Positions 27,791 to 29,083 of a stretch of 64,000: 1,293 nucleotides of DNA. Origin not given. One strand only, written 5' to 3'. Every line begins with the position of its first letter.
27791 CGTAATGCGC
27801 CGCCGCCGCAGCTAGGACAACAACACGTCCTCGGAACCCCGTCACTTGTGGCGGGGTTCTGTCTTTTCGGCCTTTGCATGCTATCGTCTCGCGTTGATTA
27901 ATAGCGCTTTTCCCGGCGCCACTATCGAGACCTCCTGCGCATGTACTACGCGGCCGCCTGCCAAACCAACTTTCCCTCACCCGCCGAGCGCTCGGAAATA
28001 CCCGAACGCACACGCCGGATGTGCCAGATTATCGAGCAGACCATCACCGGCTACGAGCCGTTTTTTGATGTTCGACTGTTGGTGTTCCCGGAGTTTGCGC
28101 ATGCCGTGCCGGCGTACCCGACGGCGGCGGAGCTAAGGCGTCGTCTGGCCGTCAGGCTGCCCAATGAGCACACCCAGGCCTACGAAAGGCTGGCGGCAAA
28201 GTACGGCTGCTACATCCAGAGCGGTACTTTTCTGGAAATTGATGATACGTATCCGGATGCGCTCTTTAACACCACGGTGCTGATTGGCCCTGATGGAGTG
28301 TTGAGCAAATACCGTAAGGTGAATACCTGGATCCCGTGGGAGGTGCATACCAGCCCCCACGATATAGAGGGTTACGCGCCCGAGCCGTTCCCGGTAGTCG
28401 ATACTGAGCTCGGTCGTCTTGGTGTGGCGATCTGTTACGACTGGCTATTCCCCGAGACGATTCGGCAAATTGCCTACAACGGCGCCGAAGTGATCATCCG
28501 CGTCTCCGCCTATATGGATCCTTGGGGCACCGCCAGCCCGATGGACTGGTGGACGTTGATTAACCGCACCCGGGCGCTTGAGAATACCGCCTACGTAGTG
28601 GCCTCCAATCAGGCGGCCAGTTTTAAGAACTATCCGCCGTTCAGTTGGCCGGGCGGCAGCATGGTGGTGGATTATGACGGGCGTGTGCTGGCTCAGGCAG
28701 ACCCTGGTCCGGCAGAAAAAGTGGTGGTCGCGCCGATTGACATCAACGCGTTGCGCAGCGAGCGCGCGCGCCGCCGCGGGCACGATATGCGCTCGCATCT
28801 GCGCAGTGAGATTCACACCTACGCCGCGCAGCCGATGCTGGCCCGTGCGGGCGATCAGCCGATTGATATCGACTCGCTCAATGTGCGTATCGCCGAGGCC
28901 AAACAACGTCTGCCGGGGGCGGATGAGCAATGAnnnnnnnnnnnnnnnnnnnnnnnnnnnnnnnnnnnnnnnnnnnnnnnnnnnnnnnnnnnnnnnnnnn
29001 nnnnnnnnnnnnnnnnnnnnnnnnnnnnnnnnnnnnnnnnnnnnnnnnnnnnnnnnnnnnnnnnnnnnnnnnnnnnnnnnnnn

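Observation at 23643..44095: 20-kb supercluster of iterated TPR and CRTAC1 (FG-GAP/VCBS + ASPIC/UnbV) genes around a multiheme cytochrome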

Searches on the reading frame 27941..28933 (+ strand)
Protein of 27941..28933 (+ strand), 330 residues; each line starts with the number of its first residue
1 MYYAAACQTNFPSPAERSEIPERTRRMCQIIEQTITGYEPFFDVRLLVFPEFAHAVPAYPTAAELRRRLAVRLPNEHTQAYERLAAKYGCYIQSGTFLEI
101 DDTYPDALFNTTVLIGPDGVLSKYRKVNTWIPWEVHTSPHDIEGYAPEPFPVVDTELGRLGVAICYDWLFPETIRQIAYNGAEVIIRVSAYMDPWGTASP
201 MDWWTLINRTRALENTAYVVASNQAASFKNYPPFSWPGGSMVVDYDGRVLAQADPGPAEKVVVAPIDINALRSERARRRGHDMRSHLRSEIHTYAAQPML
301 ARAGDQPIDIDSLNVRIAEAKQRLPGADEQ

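Call 3: search_protein_families(library=pfam, proteins=[window:27941-28933:+], max_evalue=0.01)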
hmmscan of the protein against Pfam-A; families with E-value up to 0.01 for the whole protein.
window:27941-28933:+ (330 aa): 1 family
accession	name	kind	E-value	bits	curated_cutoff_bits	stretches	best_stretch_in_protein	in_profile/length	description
PF00795.27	CN_hydrolase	-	2.5e-40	138.9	23.2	1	4-273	2-253/256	Carbon-nitrogen hydrolase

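Call 7: search_protein_families(library=ncbifam, proteins=[window:27941-28933:+], max_evalue=0.001)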
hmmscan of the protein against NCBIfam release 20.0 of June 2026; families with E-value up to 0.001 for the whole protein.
window:27941-28933:+ (330 aa): 10 families
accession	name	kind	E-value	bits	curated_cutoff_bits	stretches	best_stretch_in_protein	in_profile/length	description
NF009803.0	PRK13287.1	equivalog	9.3e-32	110.1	406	1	5-271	17-262/333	formamidase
NF040852.1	nitrile_Arch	equivalog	1.4e-22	80.1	500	1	44-276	34-245/262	nitrilase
NF009802.0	PRK13286.1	equivalog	1.5e-21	76.7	427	1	6-281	17-273/345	aliphatic amidase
TIGR03381.1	agmatine_aguB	equivalog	5e-20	72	410.25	1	77-277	67-264/279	N-carbamoylputrescine amidase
NF033621.1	de_GSH_amidase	exception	1.7e-18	67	355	1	44-276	32-245/260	deaminated glutathione amidase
NF043013.1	DeGluthAmidYersProt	equivalog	2e-18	66.5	500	1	24-273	17-260/278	deaminated glutathione amidase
TIGR00546.1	lnt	equivalog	5.6e-12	45.5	132.9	1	7-223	165-381/395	apolipoprotein N-acyltransferase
NF007757.0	PRK10438.1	equivalog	8.5e-10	38.3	249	1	150-276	126-242/256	amidohydrolase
NF002730.0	PRK02628.1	equivalog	1.9e-06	26.4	473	1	155-285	168-295/677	NAD(+) synthase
NF010588.0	PRK13981.1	equivalog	2.7e-06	26.1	479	1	43-264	37-242/546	NAD+ synthase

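Call 39: search_solved_structures(query=window:27941-28930:+, max_evalue=0.00001)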
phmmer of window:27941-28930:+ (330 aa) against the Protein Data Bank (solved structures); distinct sequences matched with E-value up to 0.00001: 34.
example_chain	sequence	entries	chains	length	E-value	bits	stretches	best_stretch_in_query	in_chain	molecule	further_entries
1f89_A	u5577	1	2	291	2e-23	86.5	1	42-275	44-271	32.5 KDA PROTEIN YLR351C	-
5g3o_A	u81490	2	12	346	1.7e-22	83.4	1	7-265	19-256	FORMAMIDASE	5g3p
2dyu_A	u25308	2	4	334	5.7e-21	78.4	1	4-261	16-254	Formamidase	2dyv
1ems_A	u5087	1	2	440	6.8e-20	74.8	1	69-295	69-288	NIT-FRAGILE HISTIDINE TRIAD FUSION PROTEIN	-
1j31_A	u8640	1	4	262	1e-19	74.2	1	45-278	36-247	Hypothetical protein PH0642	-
2e2k_A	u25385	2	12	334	1.4e-19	73.8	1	4-261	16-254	Formamidase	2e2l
3ivz_A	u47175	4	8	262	1.5e-19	73.7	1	45-277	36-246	Nitrilase | Beta ureidopropionase (Beta-alanine synthase)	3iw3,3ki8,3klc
7ovg_A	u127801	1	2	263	1.9e-18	70.1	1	45-278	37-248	CN hydrolase domain-containing protein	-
6ypa_A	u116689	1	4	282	2.4e-18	69.8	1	45-278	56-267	CN hydrolase domain-containing protein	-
2uxy_A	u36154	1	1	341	4.8e-18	68.8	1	16-292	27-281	ALIPHATIC AMIDASE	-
2w1v_A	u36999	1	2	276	1.9e-17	66.8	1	70-275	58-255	NITRILASE HOMOLOG 2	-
2plq_A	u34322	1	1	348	1.3e-14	57.5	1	15-292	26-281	Aliphatic amidase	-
4lf0_A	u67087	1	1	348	2.9e-14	56.3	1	15-292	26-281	Aliphatic amidase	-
4gyl_A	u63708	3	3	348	6.6e-14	55.2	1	15-292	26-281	Aliphatic amidase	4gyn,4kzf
7elf_A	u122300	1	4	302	3.6e-11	46.1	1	109-272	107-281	KLLA0E15247p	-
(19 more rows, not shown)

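Call 70: search_protein_families(library=padloc, proteins=[window:27941-28933:+], max_evalue=0.001)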
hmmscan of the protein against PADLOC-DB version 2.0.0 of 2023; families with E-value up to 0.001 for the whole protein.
window:27941-28933:+ (330 aa): 0 families

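Call 71: find_homologous_proteins(query=window:27941-28930:+, max_evalue=1e-20)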
Query window:27941-28930:+ (330 aa): 6120 proteins with E <= 1e-20 among 8000 candidates; the best 120 are listed.
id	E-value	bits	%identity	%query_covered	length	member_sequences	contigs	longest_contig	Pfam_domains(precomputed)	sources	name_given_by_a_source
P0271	1.6e-225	766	100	100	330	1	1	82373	PF00795.28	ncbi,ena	-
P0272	4.0e-175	600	78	98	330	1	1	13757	PF00795.28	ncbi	-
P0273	1.2e-174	598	77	99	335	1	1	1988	PF00795.28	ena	-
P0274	1.8e-174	598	77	98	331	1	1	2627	PF00795.28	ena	-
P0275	1.8e-173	595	77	98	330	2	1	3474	PF00795.28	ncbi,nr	ncbi:MAG: nitrilase [Gammaproteobacteria bacterium]|nr:nitrilase [Gammaproteobacteria bacterium]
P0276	1.0e-172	592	77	98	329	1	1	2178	PF00795.28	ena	-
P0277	4.3e-172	590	76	98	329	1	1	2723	PF00795.28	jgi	jgi:predicted amidohydrolase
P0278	7.0e-172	589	76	98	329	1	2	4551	PF00795.28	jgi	jgi:predicted amidohydrolase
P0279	7.9e-172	589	76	98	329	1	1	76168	PF00795.28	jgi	jgi:predicted amidohydrolase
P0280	9.0e-172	589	76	98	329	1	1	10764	PF00795.28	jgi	jgi:predicted amidohydrolase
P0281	1.0e-171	589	77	98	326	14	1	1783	PF00795.28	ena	-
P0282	1.1e-171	589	77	98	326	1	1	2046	PF00795.28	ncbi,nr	ncbi:MAG: nitrilase, partial [Gammaproteobacteria bacterium]|nr:nitrilase [Gammaproteobacteria bacte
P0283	1.3e-171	588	76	98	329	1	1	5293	PF00795.28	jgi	jgi:predicted amidohydrolase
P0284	1.6e-171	588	77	98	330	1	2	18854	PF00795.28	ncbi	-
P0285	2.5e-171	588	76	98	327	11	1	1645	PF00795.28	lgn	-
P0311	2.4e-169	581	74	98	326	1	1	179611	PF00795.28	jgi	jgi:predicted amidohydrolase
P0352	8.0e-167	573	74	98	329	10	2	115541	PF00795.28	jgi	-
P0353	8.4e-167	573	74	98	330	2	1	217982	PF00795.28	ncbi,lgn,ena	-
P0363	1.6e-166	572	73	98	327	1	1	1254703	PF00795.28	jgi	jgi:formamidase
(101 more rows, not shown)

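Call 72: find_encoding_contigs(protein=P0363, flank=10000, max_places=1)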
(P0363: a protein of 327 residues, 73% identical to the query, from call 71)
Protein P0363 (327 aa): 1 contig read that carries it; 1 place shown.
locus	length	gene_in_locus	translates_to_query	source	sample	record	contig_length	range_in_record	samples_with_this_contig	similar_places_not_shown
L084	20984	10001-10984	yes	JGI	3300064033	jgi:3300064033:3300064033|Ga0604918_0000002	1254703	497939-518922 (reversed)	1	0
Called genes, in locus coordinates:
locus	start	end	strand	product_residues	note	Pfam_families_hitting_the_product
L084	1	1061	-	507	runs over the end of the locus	PF08309:LVIVD (faint)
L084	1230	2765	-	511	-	-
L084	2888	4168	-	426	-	-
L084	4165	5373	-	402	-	PF03150:CCP_MauG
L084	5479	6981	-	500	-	-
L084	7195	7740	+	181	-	-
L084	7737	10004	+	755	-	PF13517:FG-GAP_3, PF01839:FG-GAP (faint), PF13517:FG-GAP_3, PF07593:UnbV_ASPIC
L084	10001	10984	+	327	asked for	PF00795:CN_hydrolase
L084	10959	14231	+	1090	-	PF13428:TPR_14 (faint), PF13432:TPR_16 (faint), PF14559:TPR_19 (faint), PF23914:TPR_CcmH_CycH (faint), PF12895:ANAPC3 (weak), PF01839:FG-GAP (faint), PF13517:FG-GAP_3, PF07593:UnbV_ASPIC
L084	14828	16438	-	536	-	PF14559:TPR_19 (weak), PF14559:TPR_19, PF13432:TPR_16 (weak), PF14559:TPR_19, PF07719:TPR_2 (weak), PF13424:TPR_12 (weak), PF13432:TPR_16, PF14559:TPR_19, +23 more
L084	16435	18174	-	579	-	PF13517:FG-GAP_3, PF01839:FG-GAP (weak), PF07593:UnbV_ASPIC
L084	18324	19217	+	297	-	PF12833:HTH_18, PF00165:HTH_AraC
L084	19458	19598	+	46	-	-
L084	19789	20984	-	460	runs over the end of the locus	PF20551:DUF6765 (faint)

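Call 73: find_encoding_contigs(protein=P0353, flank=10000, max_places=1)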
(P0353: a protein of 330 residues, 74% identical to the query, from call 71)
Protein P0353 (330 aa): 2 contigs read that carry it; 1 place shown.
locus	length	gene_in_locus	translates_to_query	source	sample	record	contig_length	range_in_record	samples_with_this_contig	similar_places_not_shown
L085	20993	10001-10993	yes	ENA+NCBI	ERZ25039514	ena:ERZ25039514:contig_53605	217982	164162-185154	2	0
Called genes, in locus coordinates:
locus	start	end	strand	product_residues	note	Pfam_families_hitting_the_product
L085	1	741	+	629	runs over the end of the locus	PF00873:ACR_tran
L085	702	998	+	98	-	PF00873:ACR_tran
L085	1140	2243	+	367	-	PF01625:PMSR, PF01641:SelR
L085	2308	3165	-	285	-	PF08668:HDOD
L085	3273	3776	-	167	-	PF00719:Pyrophosphatase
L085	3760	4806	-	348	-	PF13098:Thioredoxin_2, PF13899:Thioredoxin_7 (weak)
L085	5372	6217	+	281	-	PF00990:GGDEF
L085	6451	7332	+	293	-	PF09459:EB_dh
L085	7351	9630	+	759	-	PF00990:GGDEF, PF00563:EAL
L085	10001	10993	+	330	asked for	PF00795:CN_hydrolase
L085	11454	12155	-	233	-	-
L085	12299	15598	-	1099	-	PF07719:TPR_2 (faint), PF13174:TPR_6 (faint), PF13428:TPR_14 (faint), PF14559:TPR_19 (faint), PF13431:TPR_17 (faint), PF13432:TPR_16, PF13517:FG-GAP_3, PF07593:UnbV_ASPIC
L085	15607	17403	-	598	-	PF01839:FG-GAP (faint), PF13517:FG-GAP_3, PF07593:UnbV_ASPIC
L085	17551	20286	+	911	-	PF13435:Cytochrome_C554 (faint), PF07719:TPR_2 (faint), PF13428:TPR_14 (faint), PF00515:TPR_1 (faint), PF13181:TPR_8 (faint), PF13432:TPR_16 (faint), PF14559:TPR_19 (weak), PF13414:TPR_11 (faint)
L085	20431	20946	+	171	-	PF07589:PEP_exosort_dom (weak)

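Call 74: find_encoding_contigs(protein=P0311, flank=10000, max_places=1)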
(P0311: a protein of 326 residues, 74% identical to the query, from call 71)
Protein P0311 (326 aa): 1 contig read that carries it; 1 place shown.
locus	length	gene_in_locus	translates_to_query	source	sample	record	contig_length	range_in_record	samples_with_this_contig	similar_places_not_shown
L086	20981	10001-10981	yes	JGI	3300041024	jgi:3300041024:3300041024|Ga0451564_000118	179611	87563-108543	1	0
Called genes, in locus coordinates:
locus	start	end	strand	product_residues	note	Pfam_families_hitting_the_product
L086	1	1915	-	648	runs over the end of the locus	PF00005:ABC_tran, PF13304:AAA_21 (faint), PF12704:MacB_PCD, PF02687:FtsX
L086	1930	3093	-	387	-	PF00364:Biotin_lipoyl (faint), PF25917:BSH_RND, PF25967:RND-MFP_C (weak)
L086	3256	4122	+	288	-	PF05721:PhyH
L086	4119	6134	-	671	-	PF00664:ABC_membrane, PF00005:ABC_tran, PF02463:SMC_N (weak)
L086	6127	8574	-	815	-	PF00664:ABC_membrane, PF00005:ABC_tran, PF02463:SMC_N (faint)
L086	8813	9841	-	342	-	PF00144:Beta-lactamase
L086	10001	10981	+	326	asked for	PF00795:CN_hydrolase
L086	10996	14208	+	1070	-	PF07719:TPR_2 (faint), PF13428:TPR_14 (faint), PF23914:TPR_CcmH_CycH (faint), PF13181:TPR_8 (faint), PF14559:TPR_19 (faint), PF12895:ANAPC3 (weak), PF13432:TPR_16, PF13517:FG-GAP_3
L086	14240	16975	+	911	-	PF14559:TPR_19 (faint), PF13435:Cytochrome_C554 (weak), PF13414:TPR_11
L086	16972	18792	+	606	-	PF01839:FG-GAP (faint), PF13517:FG-GAP_3, PF07593:UnbV_ASPIC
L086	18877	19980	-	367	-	PF00155:Aminotran_1_2, PF01041:DegT_DnrJ_EryC1, PF01053:Cys_Met_Meta_PP (weak)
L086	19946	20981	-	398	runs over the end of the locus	PF02350:Epimerase_2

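Call 75: find_encoding_contigs(protein=P0352, flank=10000, max_places=1)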
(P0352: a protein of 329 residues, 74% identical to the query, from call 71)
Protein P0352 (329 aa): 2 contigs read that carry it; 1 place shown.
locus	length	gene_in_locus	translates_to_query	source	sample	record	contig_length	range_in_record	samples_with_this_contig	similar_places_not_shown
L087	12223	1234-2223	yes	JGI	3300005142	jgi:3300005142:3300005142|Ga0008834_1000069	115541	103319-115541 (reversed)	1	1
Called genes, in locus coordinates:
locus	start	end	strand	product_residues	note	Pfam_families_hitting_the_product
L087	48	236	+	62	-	-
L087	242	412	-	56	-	PF10013:DUF2256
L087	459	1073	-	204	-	PF04940:BLUF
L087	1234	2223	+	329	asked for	PF00795:CN_hydrolase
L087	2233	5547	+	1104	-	PF07719:TPR_2 (faint), PF13174:TPR_6 (faint), PF13428:TPR_14 (faint), PF14559:TPR_19 (faint), PF13181:TPR_8 (faint), PF13414:TPR_11 (faint), PF13517:FG-GAP_3, PF07593:UnbV_ASPIC (weak), +1 more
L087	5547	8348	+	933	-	PF13435:Cytochrome_C554 (faint), PF14559:TPR_19 (faint), PF13181:TPR_8 (faint), PF13414:TPR_11 (faint), PF13431:TPR_17 (faint), PF13432:TPR_16 (weak)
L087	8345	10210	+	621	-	PF13517:FG-GAP_3, PF07593:UnbV_ASPIC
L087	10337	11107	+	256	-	-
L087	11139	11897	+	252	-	PF12796:Ank_2 (faint), PF13606:Ank_3 (faint)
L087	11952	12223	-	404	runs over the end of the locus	PF02350:Epimerase_2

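Call 80: list_cluster_members(proteins=[P0271, P0001])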
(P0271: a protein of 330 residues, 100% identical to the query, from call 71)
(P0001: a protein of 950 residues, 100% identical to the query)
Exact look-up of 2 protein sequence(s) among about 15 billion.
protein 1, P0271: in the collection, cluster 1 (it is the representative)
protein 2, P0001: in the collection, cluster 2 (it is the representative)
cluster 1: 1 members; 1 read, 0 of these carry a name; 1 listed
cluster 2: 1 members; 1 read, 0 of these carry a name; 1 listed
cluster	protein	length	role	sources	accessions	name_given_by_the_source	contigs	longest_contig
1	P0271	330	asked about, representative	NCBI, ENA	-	-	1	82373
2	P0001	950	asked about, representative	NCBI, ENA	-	-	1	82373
